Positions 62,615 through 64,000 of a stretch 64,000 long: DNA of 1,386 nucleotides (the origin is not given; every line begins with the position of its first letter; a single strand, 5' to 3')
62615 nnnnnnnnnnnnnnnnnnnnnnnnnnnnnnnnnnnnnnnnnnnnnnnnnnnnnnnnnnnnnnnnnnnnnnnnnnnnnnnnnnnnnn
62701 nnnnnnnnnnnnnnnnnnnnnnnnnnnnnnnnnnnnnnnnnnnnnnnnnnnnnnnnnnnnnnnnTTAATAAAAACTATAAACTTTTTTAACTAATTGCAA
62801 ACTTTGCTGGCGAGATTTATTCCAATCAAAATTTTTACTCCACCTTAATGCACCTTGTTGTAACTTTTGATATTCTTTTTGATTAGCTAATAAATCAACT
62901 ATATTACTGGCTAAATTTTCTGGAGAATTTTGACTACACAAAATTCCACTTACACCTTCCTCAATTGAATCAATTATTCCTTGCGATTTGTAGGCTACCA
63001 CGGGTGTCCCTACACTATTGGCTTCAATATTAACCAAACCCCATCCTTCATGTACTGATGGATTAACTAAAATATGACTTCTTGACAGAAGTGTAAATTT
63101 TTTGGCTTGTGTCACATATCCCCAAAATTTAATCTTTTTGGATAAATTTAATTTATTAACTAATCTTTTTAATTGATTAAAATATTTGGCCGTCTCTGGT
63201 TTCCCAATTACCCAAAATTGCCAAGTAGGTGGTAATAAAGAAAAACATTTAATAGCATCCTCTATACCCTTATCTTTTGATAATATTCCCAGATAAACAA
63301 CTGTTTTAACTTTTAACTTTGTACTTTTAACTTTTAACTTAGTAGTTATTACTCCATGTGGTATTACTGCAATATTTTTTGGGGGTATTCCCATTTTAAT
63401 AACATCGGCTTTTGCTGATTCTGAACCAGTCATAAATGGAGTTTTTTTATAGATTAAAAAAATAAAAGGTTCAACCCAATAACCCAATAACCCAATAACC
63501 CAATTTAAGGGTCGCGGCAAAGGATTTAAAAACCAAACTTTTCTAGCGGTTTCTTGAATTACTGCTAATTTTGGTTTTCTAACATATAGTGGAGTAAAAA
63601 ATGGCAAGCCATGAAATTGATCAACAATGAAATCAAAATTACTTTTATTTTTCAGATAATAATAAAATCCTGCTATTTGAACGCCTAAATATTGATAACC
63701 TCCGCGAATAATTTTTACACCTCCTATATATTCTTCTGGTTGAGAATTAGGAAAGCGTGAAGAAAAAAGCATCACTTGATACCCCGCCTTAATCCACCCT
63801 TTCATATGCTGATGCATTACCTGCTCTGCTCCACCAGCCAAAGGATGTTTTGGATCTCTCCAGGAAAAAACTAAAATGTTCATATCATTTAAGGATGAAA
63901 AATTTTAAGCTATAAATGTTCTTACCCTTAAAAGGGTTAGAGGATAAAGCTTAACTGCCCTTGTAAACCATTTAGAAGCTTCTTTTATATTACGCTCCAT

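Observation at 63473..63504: Octanucleotide repeat (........)x4 inside a GT4 gene: candidate phase-variation switch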

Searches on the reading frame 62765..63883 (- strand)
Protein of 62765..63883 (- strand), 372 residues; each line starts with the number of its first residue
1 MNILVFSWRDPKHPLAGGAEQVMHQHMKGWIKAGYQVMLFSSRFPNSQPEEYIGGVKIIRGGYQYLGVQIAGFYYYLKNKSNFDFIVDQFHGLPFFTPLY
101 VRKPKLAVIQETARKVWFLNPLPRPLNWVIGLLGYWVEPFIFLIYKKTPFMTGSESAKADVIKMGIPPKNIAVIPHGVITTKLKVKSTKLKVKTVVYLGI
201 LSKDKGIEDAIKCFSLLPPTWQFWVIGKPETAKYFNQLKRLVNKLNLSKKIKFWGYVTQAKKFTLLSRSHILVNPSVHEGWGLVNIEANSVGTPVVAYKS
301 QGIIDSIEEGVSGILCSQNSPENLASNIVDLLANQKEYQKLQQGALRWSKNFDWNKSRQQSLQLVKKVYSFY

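Call 4: search_protein_families(library=pfam, proteins=[window:62765-63883:-], max_evalue=0.01)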
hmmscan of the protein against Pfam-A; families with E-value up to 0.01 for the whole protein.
window:62765-63883:- (372 aa): 4 families
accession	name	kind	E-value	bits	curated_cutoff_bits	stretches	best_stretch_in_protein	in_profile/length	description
PF00534.26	Glycos_transf_1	-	1.6e-32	112.9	26.4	1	186-345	9-169/172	Glycosyl transferases group 1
PF13692.12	Glyco_trans_1_4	-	1e-25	91.1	27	1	193-334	2-142/142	Glycosyl transferases group 1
PF20706.3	GT4-conflict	-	4.3e-10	39.6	26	1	191-314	196-327/385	Family 4 Glycosyltransferase in conflict systems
PF13439.12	Glyco_transf_4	-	1.2e-09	38.8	28.5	1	17-180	2-168/170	Glycosyltransferase Family 4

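Call 7: find_homologous_proteins(query=window:62765-63883:-, max_evalue=1e-10)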
Query window:62765-63883:- (372 aa): 1869 proteins with E <= 1e-10 among 3585 candidates; the best 120 are listed.
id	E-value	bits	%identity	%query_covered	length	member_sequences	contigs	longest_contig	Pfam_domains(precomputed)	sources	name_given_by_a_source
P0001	1.6e-251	852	100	100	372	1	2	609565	PF00534.27,PF13439.13,PF20706.4,PF13692.13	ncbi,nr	ncbi:glycosyltransferase family 4 protein [Candidatus Microgenomates bacterium]|nr:glycosyltransfera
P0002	8.9e-179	612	69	99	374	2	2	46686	PF00534.27,PF13439.13,PF20706.4,PF13692.13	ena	-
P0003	6.7e-176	603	67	99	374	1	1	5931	PF00534.27,PF13439.13,PF20706.4,PF13692.13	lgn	-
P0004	5.8e-173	593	69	99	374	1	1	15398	PF00534.27,PF13439.13,PF20706.4,PF13692.13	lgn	-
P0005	8.1e-172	589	47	98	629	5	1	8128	PF00534.27,PF13439.13,PF20706.4,PF13692.13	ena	-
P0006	9.3e-172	589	67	100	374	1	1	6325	PF00534.27,PF13439.13,PF20706.4,PF13692.13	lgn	-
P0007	1.2e-169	582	66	99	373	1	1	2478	PF00534.27,PF13439.13,PF20706.4,PF13692.13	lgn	-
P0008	7.1e-169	580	67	97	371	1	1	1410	PF00534.27,PF13439.13,PF20706.4,PF13692.13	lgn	-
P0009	1.2e-168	579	68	95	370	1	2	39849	PF00534.27,PF13439.13,PF20706.4,PF13692.13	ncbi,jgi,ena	-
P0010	4.6e-168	577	66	99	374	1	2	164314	PF00534.27,PF13439.13,PF20706.4,PF13692.13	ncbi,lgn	-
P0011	1.9e-167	575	65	99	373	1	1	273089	PF00534.27,PF13439.13,PF20706.4,PF13692.13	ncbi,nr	ncbi:MAG: glycosyltransferase family 4 protein [bacterium]|nr:glycosyltransferase family 4 protein [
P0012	5.6e-167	573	63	99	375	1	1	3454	PF00534.27,PF13439.13,PF20706.4,PF13692.13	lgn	-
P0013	1.1e-166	573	64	99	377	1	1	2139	PF00534.27,PF13439.13,PF20706.4,PF13692.13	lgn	-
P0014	2.0e-166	572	64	99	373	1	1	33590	PF00534.27,PF13439.13,PF20706.4,PF13692.13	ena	-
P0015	2.1e-166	572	66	99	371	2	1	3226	PF00534.27,PF13439.13,PF20706.4,PF13692.13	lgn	-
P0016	2.9e-166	571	67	99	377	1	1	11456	PF00534.27,PF13439.13,PF20706.4,PF13692.13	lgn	-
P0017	4.2e-166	571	67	95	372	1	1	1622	PF00534.27,PF13439.13,PF20706.4,PF13692.13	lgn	-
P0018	4.2e-166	571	64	99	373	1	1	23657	PF00534.27,PF13579.13,PF13439.13,PF20706.4,PF13692.13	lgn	-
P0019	9.9e-166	569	63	99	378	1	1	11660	PF00534.27,PF13439.13,PF20706.4,PF13692.13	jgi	-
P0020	1.1e-165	569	65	98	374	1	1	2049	PF00534.27,PF13579.13,PF13439.13,PF20706.4,PF13692.13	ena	-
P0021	1.1e-165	569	65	99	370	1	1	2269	PF00534.27,PF13439.13,PF20706.4,PF13692.13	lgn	-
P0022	2.7e-165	568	64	99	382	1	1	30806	PF00534.27,PF13439.13,PF20706.4,PF13692.13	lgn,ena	-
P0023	3.6e-165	568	67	99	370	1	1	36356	PF00534.27,PF13439.13,PF20706.4,PF13692.13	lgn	-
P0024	4.3e-165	567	65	99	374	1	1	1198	PF00534.27,PF13439.13,PF20706.4,PF13692.13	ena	-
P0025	4.9e-165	567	66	99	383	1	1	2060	PF00534.27,PF13439.13,PF20706.4,PF13692.13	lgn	-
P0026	6.0e-165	567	66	96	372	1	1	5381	PF00534.27,PF13439.13,PF20706.4,PF13692.13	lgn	-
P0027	7.9e-165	566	63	99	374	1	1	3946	PF00534.27,PF13439.13,PF20706.4,PF13692.13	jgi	-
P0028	1.3e-164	566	64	99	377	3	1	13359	PF00534.27,PF13439.13,PF20706.4,PF13692.13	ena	-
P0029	1.8e-164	565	64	99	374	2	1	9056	PF00534.27,PF13439.13,PF20706.4,PF13692.13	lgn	-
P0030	2.0e-164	565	63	99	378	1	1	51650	PF00534.27,PF13439.13,PF20706.4,PF13692.13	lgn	-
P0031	2.4e-164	565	63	99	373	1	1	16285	PF00534.27,PF13439.13,PF20706.4,PF13692.13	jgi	-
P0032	6.2e-164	563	64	100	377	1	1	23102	PF00534.27,PF13439.13,PF20706.4,PF13692.13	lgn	-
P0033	6.7e-164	563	66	99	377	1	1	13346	PF00534.27,PF13439.13,PF20706.4,PF13692.13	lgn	-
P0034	6.8e-164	563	65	98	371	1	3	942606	PF00534.27,PF13439.13,PF20706.4,PF13692.13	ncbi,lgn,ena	-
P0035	3.6e-163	561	65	99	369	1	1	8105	PF00534.27,PF13439.13,PF20706.4,PF13692.13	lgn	-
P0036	3.9e-163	561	65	99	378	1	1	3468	PF00534.27,PF13439.13,PF20706.4,PF13692.13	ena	-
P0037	4.5e-163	561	64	99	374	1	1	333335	PF00534.27,PF13579.13,PF13439.13,PF20706.4,PF13692.13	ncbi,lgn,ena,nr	ncbi:MAG: Glycosyl transferase family protein [Microgenomates group bacterium Gr01-1014_5]|nr:MAG: G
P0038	6.2e-163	560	64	100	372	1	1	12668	PF00534.27,PF13439.13,PF20706.4,PF13692.13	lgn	-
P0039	8.1e-163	560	64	99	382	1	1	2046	PF00534.27,PF13439.13,PF20706.4,PF13692.13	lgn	-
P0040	1.2e-162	559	63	100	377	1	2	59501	PF00534.27,PF13439.13,PF20706.4,PF13692.13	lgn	-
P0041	1.4e-162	559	65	98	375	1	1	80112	PF00534.27,PF13439.13,PF20706.4,PF13692.13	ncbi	-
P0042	1.6e-162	559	65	99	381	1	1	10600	PF00534.27,PF13439.13,PF20706.4,PF13692.13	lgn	-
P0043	1.6e-162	559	64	99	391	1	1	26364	PF00534.27,PF13439.13,PF20706.4,PF13692.13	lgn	-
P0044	1.7e-162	559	63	99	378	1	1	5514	PF00534.27,PF13439.13,PF20706.4,PF13692.13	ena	-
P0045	1.7e-162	559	64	99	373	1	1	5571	PF00534.27,PF13439.13,PF20706.4,PF13692.13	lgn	-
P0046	2.0e-162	559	64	99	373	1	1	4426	PF00534.27,PF13579.13,PF13439.13,PF20706.4,PF13692.13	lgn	-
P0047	2.1e-162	558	65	99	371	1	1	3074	PF00534.27,PF13439.13,PF20706.4,PF13692.13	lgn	-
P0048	3.3e-162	558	64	99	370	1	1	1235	PF00534.27,PF13439.13,PF20706.4,PF13692.13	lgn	-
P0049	3.9e-162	558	63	99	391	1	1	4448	PF00534.27,PF13439.13,PF20706.4,PF13692.13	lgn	-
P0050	8.5e-162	556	64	99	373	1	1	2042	PF00534.27,PF13439.13,PF20706.4,PF13692.13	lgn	-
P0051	1.1e-161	556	65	98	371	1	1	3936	PF00534.27,PF13439.13,PF20706.4,PF13692.13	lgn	-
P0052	1.5e-161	556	62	99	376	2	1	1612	PF00534.27,PF13439.13,PF20706.4,PF13692.13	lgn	-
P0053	1.6e-161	556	64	99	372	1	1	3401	PF00534.27,PF13439.13,PF20706.4,PF13692.13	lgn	-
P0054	2.0e-161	555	64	99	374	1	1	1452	PF00534.27,PF13439.13,PF20706.4,PF13692.13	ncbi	-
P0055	2.7e-161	555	64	99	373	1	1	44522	PF00534.27,PF13439.13,PF20706.4,PF13692.13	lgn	-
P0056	2.9e-161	555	64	99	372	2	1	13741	PF00534.27,PF13439.13,PF20706.4,PF13692.13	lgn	-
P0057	4.5e-161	554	64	99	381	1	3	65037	PF00534.27,PF13439.13,PF20706.4,PF13692.13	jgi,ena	-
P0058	5.8e-161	554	62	98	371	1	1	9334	PF00534.27,PF13439.13,PF20706.4,PF13692.13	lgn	-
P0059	8.1e-161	553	64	99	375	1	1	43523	PF00534.27,PF13439.13,PF20706.4,PF13692.13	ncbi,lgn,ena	-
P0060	8.7e-161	553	64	99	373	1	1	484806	PF00534.27,PF13439.13,PF20706.4,PF13692.13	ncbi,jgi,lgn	-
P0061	8.7e-161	553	65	99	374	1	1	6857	PF00534.27,PF13439.13,PF20706.4,PF13692.13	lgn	-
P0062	1.6e-160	552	62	98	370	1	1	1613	PF00534.27,PF13439.13,PF20706.4,PF13692.13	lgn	-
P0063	1.6e-160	552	63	99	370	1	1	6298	PF00534.27,PF13439.13,PF20706.4,PF13692.13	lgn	-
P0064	1.9e-160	552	64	99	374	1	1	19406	PF00534.27,PF13439.13,PF20706.4,PF13692.13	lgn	-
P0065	2.0e-160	552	64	99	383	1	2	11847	PF00534.27,PF13439.13,PF20706.4,PF13692.13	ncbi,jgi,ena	-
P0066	2.6e-160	552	62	99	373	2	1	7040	PF00534.27,PF13439.13,PF20706.4,PF13692.13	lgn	-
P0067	4.0e-160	551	65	99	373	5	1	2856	PF00534.27,PF13439.13,PF20706.4,PF13692.13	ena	-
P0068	4.2e-160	551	62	99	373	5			PF00534.27,PF13439.13,PF20706.4,PF13692.13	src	-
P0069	5.5e-160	550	64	99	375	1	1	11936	PF00534.27,PF13439.13,PF20706.4,PF13692.13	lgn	-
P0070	5.5e-160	550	64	99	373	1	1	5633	PF00534.27,PF13439.13,PF20706.4,PF13692.13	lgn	-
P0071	6.4e-160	550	64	98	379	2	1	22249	PF00534.27,PF13439.13,PF20706.4,PF13692.13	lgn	-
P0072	6.5e-160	550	64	98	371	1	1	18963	PF00534.27,PF13439.13,PF20706.4,PF13692.13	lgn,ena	-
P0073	6.9e-160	550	66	99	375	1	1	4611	PF00534.27,PF13439.13,PF20706.4,PF13692.13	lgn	-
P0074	7.0e-160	550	63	99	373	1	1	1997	PF00534.27,PF13439.13,PF20706.4,PF13692.13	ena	-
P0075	1.1e-159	550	62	100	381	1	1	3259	PF00534.27,PF13439.13,PF20706.4,PF13692.13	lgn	-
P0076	1.3e-159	549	63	99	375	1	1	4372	PF00534.27,PF13439.13,PF20706.4,PF13692.13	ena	-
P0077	1.4e-159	549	62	99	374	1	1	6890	PF00534.27,PF13439.13,PF20706.4,PF13692.13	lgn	-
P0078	1.5e-159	549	64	99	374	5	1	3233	PF00534.27,PF13439.13,PF20706.4,PF13692.13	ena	-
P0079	1.8e-159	549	62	99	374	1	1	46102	PF00534.27,PF13439.13,PF20706.4,PF13692.13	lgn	-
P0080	1.9e-159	549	62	99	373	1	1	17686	PF00534.27,PF13439.13,PF20706.4,PF13692.13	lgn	-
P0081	2.2e-159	548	64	98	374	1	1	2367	PF00534.27,PF13439.13,PF20706.4,PF13692.13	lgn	-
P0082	5.5e-159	547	63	100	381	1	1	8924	PF00534.27,PF13439.13,PF20706.4,PF13692.13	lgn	-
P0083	6.3e-159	547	64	99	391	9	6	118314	PF00534.27,PF13439.13,PF20706.4,PF13692.13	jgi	-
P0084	9.1e-159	546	64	99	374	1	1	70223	PF00534.27,PF13439.13,PF20706.4,PF13692.13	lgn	-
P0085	9.8e-159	546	64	98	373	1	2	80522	PF00534.27,PF13439.13,PF20706.4,PF13692.13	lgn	-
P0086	1.0e-158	546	62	99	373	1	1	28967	PF00534.27,PF13439.13,PF20706.4,PF13692.13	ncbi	ncbi:MAG: glycosyltransferase family 4 protein [Patescibacteria group bacterium]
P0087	1.2e-158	546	62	95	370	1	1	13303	PF00534.27,PF13439.13,PF20706.4,PF13692.13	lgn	-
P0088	1.3e-158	546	63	100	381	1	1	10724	PF00534.27,PF13439.13,PF20706.4,PF13692.13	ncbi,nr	ncbi:glycosyltransferase family 4 protein [Candidatus Woesebacteria bacterium]|nr:glycosyltransferas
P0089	1.4e-158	546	63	99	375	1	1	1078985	PF00534.27,PF13439.13,PF20706.4,PF13692.13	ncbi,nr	ncbi:MAG: glycosyltransferase family 4 protein [Candidatus Woesebacteria bacterium]|nr:MAG: glycosyl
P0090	1.5e-158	546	62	98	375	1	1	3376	PF00534.27,PF13439.13,PF20706.4,PF13692.13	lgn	-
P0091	1.6e-158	546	63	99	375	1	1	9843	PF00534.27,PF13439.13,PF20706.4,PF13692.13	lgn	-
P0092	2.1e-158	545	65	99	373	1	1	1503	PF00534.27,PF13439.13,PF20706.4,PF13692.13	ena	-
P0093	4.1e-158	544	62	99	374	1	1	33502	PF00534.27,PF13439.13,PF20706.4,PF13692.13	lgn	-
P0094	5.3e-158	544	62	99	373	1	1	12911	PF00534.27,PF13579.13,PF13439.13,PF20706.4,PF13692.13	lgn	-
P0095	5.5e-158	544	62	99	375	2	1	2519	PF00534.27,PF13439.13,PF20706.4,PF13692.13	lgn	-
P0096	6.2e-158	544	63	99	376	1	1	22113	PF00534.27,PF13439.13,PF20706.4,PF13692.13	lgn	-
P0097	8.0e-158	543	63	99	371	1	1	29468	PF00534.27,PF13439.13,PF20706.4,PF13692.13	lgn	-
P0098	8.8e-158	543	63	99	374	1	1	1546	PF00534.27,PF13439.13,PF20706.4,PF13692.13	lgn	-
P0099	1.0e-157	543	63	99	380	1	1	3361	PF00534.27,PF13439.13,PF20706.4,PF13692.13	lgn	-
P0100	1.2e-157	543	62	99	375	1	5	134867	PF00534.27,PF20706.4,PF13692.13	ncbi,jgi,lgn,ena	-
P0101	1.2e-157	543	61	99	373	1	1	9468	PF00534.27,PF13439.13,PF20706.4,PF13692.13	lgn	-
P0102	1.3e-157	543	63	100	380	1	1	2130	PF00534.27,PF13439.13,PF20706.4,PF13692.13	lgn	-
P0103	1.8e-157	542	62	99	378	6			PF00534.27,PF20706.4,PF13692.13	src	-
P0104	1.9e-157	542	62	99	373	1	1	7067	PF00534.27,PF13439.13,PF20706.4,PF13692.13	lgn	-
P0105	2.1e-157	542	62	99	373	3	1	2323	PF00534.27,PF13439.13,PF20706.4,PF13692.13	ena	-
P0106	2.3e-157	542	61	99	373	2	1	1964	PF00534.27,PF13439.13,PF20706.4,PF13692.13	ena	-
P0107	3.1e-157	541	63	99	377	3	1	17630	PF00534.27,PF13439.13,PF20706.4,PF13692.13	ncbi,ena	-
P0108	3.5e-157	541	63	99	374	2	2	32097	PF00534.27,PF13439.13,PF20706.4,PF13692.13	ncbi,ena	-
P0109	4.4e-157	541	64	99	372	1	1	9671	PF00534.27,PF13439.13,PF20706.4,PF13692.13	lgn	-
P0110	6.2e-157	540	62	99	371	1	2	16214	PF00534.27,PF13439.13,PF20706.4,PF13692.13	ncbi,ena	-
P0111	7.9e-157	540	61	99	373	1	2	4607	PF00534.27,PF13439.13,PF20706.4,PF13692.13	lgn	-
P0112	9.9e-157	540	62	99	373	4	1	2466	PF00534.27,PF13439.13,PF20706.4,PF13692.13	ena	-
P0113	1.1e-156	540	62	99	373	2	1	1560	PF00534.27,PF13439.13,PF20706.4,PF13692.13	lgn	-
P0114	1.2e-156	540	62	99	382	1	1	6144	PF00534.27,PF13439.13,PF20706.4,PF13692.13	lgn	-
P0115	1.2e-156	539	60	99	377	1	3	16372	PF00534.27,PF13439.13,PF20706.4,PF13692.13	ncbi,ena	-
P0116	1.8e-156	539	61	100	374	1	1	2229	PF00534.27,PF13439.13,PF20706.4,PF13692.13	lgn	-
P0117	2.0e-156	539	62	99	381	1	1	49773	PF00534.27,PF20706.4,PF13692.13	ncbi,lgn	-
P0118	2.0e-156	539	63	99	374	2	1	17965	PF00534.27,PF13439.13,PF20706.4,PF13692.13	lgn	-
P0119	2.3e-156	539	62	99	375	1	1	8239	PF00534.27,PF13439.13,PF20706.4,PF13692.13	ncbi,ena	-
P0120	2.7e-156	538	61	99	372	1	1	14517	PF00534.27,PF13439.13,PF20706.4,PF13692.13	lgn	-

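Call 8: find_encoding_contigs(protein=window:62765-63883:-, flank=5000, max_places=10)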
Protein window:62765-63883:- (372 aa): 1 contig read that carries it; 1 place shown.
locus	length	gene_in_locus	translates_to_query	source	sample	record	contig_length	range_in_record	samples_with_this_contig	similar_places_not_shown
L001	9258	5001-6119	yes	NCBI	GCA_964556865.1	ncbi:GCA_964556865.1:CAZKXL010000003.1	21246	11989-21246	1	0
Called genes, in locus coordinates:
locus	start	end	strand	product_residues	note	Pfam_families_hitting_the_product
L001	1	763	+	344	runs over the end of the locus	PF13579:Glyco_trans_4_4 (faint), PF13439:Glyco_transf_4, PF00534:Glycos_transf_1, PF13692:Glyco_trans_1_4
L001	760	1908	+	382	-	PF04188:Mannosyl_trans2 (weak)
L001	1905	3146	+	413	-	PF01943:Polysacc_synt, PF13440:Polysacc_synt_3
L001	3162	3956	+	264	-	PF00535:Glycos_transf_2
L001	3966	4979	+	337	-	PF07719:TPR_2 (faint)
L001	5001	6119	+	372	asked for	PF13439:Glyco_transf_4, PF20706:GT4-conflict, PF00534:Glycos_transf_1, PF13692:Glyco_trans_1_4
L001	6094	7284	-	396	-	PF00657:Lipase_GDSL (weak), PF13472:Lipase_GDSL_2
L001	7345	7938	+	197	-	PF18915:DUF5667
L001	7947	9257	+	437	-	?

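Call 13: find_related_loci(query=A1, collection=genome_contigs, flank=4000)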
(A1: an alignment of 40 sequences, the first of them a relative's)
Query A1 (372 aa) in genome_contigs; peptide patterns used: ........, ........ (x = any residue, [..] = any of these).
122 stretches matched a pattern; 97 encode a relative of the query (tblastn E <= 1e-3); the best 80 are kept; 80 distinct loci.
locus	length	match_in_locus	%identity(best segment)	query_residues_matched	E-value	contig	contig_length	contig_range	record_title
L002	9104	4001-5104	65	1-366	1e-166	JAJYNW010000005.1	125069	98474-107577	MAG: bacterium isolate DBS2-4.bin98 NODE_175_length_125069_cov_2.79015, whole genome shotgun sequence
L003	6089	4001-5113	64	1-368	3e-166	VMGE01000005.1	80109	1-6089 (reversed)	MAG: Microgenomates group bacterium Gr01-1014_5 G01um10145_scaffold_139, whole genome shotgun sequence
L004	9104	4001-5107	65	1-366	5e-165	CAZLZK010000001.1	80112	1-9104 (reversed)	MAG TPA_asm: uncultured Gammaproteobacteria bacterium isolate SRP269290_co1_809 genome assembly, contig: NODE_289_length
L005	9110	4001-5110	66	1-368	1e-163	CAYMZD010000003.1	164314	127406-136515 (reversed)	MAG TPA_asm: uncultured Gammaproteobacteria bacterium isolate binchicken_co110_145 genome assembly, contig: NODE_230_len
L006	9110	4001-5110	62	1-370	2e-162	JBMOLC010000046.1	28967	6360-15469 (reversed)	MAG: Patescibacteria group bacterium isolate Betzabe_MAG014 MAG014_46, whole genome shotgun sequence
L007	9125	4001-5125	63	1-372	2e-162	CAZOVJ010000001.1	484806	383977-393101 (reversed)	MAG TPA_asm: uncultured Gammaproteobacteria bacterium isolate SRP068000_co4_46 genome assembly, contig: NODE_3_length_48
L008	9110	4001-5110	66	1-368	9e-168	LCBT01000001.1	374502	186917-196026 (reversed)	MAG: Candidatus Daviesbacteria bacterium GW2011_GWA1_41_61 UU73_C0001, whole genome shotgun sequence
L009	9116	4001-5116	63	1-370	2e-161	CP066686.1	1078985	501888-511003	MAG: Candidatus Woesebacteria bacterium isolate NC_groundwater_442_Ag_B-0.1um_40_41 chromosome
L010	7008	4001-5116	63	1-368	3e-161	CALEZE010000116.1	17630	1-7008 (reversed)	MAG TPA_asm: uncultured bacterium isolate SRR7515931_bin.142_CONCOCT_v1.1_MAG genome assembly, contig: ERZ869938.1579, w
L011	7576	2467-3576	63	1-368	1e-159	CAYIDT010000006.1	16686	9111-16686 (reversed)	MAG TPA_asm: uncultured Gammaproteobacteria bacterium isolate ERP119705_co1_249 genome assembly, contig: NODE_4017_lengt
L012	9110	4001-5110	63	1-368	9e-160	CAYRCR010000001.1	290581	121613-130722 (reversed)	MAG TPA_asm: uncultured Gammaproteobacteria bacterium isolate SRP050083_co1_366 genome assembly, contig: NODE_3_length_2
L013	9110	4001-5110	60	1-368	3e-156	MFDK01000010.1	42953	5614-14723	MAG: Candidatus Daviesbacteria bacterium RIFCSPLOWO2_01_FULL_37_10 rifcsplowo2_01_scaffold_1669, whole genome shotgun se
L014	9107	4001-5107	61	1-368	1e-154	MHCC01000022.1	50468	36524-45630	MAG: Candidatus Blackburnbacteria bacterium RIFCSPLOWO2_01_FULL_40_20 rifcsplowo2_01_scaffold_654, whole genome shotgun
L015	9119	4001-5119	58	1-368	2e-151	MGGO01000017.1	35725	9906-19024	MAG: Candidatus Woesebacteria bacterium RIFCSPHIGHO2_01_FULL_44_10 rifcsphigho2_01_scaffold_4208, whole genome shotgun s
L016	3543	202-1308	59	1-368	8e-155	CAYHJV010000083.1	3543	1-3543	MAG TPA_asm: Candidatus Woesearchaeota archaeon isolate ERP119705_co13_522 genome assembly, contig: NODE_34567_length_35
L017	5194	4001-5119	58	1-371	5e-148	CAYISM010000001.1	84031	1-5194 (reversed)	MAG TPA_asm: uncultured Gammaproteobacteria bacterium isolate ERP119705_co3_788 genome assembly, contig: NODE_170_length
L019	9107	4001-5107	59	1-368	2e-145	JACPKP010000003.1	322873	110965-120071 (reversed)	MAG: Candidatus Daviesbacteria bacterium isolate NC_groundwater_498_Ag_S-0.1um_40_17 S35_SO-1_scaffold_25374, whole geno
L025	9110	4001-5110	57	1-368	8e-142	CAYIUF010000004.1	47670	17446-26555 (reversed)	MAG TPA_asm: uncultured Gammaproteobacteria bacterium isolate ERP119705_co5_572 genome assembly, contig: NODE_694_length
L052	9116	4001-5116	50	1-368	8e-124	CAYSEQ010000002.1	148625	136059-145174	MAG TPA_asm: uncultured Gammaproteobacteria bacterium isolate binchicken_co30_31 genome assembly, contig: NODE_125_lengt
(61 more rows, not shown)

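Call 23: find_encoding_contigs(protein=P0003, flank=3000, max_places=3)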
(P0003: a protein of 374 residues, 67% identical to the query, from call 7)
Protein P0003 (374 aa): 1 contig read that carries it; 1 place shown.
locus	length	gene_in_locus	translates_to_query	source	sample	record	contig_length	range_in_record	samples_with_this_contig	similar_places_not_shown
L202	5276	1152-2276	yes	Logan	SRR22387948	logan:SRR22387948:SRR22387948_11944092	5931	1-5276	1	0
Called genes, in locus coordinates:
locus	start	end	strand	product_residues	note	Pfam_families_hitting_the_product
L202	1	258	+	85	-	?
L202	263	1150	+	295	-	PF00892:EamA, PF03151:TPT (faint), PF05653:Mg_trans_NIPA (faint), PF00892:EamA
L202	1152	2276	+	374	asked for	PF13439:Glyco_transf_4 (weak), PF20706:GT4-conflict, PF00534:Glycos_transf_1, PF13692:Glyco_trans_1_4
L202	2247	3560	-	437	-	PF03721:UDPG_MGDP_dh_N, PF00984:UDPG_MGDP_dh, PF03720:UDPG_MGDP_dh_C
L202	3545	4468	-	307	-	PF01408:GFO_IDH_MocA, PF22725:GFO_IDH_MocA_C3 (weak)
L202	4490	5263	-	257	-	PF00923:TAL_FSA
